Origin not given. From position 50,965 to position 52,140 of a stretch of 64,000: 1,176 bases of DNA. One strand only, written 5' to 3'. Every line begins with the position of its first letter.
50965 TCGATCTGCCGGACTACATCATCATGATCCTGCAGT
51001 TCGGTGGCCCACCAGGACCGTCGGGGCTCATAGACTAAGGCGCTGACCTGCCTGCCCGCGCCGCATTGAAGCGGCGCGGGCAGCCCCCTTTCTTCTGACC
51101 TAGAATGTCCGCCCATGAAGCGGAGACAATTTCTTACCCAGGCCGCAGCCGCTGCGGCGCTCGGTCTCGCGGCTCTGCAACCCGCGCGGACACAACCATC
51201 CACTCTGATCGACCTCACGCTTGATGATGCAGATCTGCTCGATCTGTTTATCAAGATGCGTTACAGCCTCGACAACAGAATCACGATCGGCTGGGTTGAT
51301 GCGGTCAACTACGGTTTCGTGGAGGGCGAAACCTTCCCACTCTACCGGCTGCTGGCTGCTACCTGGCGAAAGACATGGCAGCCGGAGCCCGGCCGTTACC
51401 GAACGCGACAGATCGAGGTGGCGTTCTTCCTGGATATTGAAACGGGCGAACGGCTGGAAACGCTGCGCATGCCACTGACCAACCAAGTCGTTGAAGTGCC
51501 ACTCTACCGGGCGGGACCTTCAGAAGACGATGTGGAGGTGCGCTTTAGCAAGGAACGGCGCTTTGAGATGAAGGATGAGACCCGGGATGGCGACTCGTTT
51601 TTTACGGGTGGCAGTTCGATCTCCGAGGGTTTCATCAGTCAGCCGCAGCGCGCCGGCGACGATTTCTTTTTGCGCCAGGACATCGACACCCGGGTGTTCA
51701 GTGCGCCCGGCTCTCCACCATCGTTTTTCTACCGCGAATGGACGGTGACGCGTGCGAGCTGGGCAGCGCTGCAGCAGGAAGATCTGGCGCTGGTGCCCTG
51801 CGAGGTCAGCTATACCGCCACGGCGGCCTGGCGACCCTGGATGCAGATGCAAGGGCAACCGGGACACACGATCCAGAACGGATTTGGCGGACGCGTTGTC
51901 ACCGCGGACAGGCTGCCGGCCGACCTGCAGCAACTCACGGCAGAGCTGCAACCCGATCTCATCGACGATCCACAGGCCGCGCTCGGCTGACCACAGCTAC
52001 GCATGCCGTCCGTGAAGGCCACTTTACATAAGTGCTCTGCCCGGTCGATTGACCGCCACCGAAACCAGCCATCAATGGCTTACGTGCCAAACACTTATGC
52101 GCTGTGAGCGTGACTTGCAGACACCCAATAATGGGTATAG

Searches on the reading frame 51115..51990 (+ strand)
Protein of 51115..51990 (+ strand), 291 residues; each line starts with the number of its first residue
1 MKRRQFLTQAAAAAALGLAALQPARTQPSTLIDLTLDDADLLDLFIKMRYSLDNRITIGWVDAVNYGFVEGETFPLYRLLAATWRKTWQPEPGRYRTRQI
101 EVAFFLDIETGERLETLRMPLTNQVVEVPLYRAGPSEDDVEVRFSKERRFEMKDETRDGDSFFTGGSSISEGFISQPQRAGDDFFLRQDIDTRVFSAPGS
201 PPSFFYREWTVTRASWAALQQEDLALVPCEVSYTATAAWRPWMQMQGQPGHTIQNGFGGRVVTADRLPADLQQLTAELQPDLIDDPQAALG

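Call 44: search_protein_families(library=pfam, proteins=[window:51115-51990:+], max_evalue=0.01)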
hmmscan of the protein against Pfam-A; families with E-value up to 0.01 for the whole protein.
window:51115-51990:+ (291 aa): 1 family
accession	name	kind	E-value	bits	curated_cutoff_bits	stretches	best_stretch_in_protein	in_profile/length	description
PF08894.16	DUF1838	-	1.3e-12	48.5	25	2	215-286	141-213/232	Protein of unknown function (DUF1838)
